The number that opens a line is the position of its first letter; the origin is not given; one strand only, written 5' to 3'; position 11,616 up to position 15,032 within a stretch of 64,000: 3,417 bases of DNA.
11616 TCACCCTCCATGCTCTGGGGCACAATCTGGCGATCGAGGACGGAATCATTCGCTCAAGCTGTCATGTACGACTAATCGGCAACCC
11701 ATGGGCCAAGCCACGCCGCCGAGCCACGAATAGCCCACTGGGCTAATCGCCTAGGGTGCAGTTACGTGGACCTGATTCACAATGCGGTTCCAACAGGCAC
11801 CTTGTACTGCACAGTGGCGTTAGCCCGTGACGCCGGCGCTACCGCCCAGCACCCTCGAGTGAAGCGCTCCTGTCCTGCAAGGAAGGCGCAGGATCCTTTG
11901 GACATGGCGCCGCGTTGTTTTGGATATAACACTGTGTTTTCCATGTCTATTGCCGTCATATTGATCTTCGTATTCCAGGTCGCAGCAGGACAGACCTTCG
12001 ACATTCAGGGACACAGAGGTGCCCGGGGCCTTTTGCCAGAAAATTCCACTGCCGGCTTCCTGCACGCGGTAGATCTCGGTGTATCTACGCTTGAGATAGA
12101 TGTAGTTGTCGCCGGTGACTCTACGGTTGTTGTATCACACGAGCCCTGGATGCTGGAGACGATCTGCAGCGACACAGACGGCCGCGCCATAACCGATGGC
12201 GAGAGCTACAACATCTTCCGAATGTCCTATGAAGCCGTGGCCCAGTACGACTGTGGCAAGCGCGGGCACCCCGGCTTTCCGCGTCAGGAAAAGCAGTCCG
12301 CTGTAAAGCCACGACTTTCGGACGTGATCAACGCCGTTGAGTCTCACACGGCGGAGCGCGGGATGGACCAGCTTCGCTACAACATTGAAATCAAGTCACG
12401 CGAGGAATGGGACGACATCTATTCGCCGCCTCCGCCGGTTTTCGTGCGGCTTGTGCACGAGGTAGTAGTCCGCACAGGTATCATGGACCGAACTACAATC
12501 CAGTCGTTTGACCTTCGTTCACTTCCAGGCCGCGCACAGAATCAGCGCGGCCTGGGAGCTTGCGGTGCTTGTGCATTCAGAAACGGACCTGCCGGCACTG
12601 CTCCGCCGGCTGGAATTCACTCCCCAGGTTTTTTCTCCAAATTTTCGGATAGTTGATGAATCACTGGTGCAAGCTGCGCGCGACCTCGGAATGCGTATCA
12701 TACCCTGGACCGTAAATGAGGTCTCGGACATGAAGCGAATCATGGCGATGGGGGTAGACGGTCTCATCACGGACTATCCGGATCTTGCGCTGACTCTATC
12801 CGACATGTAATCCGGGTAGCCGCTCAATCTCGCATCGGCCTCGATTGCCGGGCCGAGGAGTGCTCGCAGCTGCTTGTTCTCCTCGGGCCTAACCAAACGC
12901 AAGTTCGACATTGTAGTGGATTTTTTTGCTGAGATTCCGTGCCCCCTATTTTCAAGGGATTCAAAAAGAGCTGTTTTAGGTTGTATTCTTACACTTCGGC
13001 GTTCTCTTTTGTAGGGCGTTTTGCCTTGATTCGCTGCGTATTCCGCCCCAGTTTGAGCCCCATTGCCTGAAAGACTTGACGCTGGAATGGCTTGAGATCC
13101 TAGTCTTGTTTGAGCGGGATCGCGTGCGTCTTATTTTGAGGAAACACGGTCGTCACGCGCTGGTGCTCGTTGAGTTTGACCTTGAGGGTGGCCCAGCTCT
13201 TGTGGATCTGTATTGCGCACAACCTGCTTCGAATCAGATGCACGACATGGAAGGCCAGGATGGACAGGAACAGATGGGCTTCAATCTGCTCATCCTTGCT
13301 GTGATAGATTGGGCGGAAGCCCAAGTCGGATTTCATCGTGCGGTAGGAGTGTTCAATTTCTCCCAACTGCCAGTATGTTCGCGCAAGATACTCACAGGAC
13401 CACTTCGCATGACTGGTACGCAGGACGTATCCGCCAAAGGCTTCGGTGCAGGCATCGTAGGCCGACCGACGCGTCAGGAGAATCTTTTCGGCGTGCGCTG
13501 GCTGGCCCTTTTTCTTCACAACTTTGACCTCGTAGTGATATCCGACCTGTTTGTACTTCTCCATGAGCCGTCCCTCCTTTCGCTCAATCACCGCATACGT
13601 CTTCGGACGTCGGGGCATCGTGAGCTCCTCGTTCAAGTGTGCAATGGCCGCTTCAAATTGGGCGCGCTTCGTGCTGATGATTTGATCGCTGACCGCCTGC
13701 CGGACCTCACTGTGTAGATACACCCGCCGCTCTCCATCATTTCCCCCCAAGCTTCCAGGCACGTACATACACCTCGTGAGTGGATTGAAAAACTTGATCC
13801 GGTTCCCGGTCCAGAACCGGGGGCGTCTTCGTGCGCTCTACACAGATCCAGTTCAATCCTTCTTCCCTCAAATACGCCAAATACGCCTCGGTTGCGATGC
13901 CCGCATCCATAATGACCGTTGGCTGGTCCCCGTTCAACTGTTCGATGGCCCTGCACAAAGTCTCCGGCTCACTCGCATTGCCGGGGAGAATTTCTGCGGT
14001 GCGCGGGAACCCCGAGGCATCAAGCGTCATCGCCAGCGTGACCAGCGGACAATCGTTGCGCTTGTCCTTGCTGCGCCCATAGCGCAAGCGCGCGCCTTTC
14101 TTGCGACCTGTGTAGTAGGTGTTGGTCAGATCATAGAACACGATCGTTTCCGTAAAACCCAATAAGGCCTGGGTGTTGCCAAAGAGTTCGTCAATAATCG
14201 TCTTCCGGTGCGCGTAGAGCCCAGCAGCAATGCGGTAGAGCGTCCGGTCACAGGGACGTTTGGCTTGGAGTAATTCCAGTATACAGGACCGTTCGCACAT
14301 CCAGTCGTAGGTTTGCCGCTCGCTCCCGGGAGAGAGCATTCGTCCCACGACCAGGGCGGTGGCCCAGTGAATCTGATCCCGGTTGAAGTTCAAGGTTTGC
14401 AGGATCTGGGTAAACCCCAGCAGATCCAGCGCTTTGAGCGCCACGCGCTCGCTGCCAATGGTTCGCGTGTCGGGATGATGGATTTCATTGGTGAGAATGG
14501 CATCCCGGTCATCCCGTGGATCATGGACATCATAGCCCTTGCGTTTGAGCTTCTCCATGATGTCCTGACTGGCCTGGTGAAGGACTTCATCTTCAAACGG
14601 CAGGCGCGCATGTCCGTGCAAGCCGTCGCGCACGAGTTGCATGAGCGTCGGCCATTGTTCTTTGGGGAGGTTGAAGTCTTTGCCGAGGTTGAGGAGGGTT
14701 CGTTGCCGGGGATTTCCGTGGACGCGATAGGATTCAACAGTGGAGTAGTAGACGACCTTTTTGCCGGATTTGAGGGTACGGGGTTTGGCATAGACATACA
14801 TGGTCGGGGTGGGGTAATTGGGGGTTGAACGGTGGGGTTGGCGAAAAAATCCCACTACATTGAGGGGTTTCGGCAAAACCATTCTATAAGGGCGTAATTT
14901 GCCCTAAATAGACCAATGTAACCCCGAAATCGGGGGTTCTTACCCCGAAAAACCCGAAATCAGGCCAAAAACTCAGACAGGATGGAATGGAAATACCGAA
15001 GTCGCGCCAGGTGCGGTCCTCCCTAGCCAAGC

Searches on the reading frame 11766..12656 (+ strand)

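Call 53: search_protein_families(library=pfam, proteins=[window:11766-12656:+], max_evalue=0.01)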
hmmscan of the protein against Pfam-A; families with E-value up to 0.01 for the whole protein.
window:11766-12656:+ (296 aa): 1 family
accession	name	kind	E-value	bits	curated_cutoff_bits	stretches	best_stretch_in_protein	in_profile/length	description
PF03009.23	GDPD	-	5.9e-13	49.9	23.6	1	83-254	1-152/244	Glycerophosphoryl diester phosphodiesterase family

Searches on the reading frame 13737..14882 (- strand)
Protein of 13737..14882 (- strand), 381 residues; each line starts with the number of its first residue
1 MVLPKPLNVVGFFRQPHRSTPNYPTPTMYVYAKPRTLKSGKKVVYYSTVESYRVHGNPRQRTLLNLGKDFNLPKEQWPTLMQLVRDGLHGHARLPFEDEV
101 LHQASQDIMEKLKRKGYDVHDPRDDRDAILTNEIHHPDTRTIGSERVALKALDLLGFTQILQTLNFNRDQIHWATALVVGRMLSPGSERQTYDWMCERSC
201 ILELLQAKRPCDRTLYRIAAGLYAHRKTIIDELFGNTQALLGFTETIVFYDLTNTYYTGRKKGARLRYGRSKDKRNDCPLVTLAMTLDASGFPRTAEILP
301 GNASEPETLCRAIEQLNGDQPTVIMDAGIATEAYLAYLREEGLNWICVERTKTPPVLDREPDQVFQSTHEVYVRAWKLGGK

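Call 53: search_protein_families(library=pfam, proteins=[window:13737-14882:-], max_evalue=0.01)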
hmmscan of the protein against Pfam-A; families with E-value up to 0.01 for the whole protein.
window:13737-14882:- (381 aa): 1 family
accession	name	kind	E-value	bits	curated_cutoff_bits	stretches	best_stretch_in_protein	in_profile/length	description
PF01609.27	DDE_Tnp_1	-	1e-05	25.8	23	1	246-347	5-104/200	Transposase DDE domain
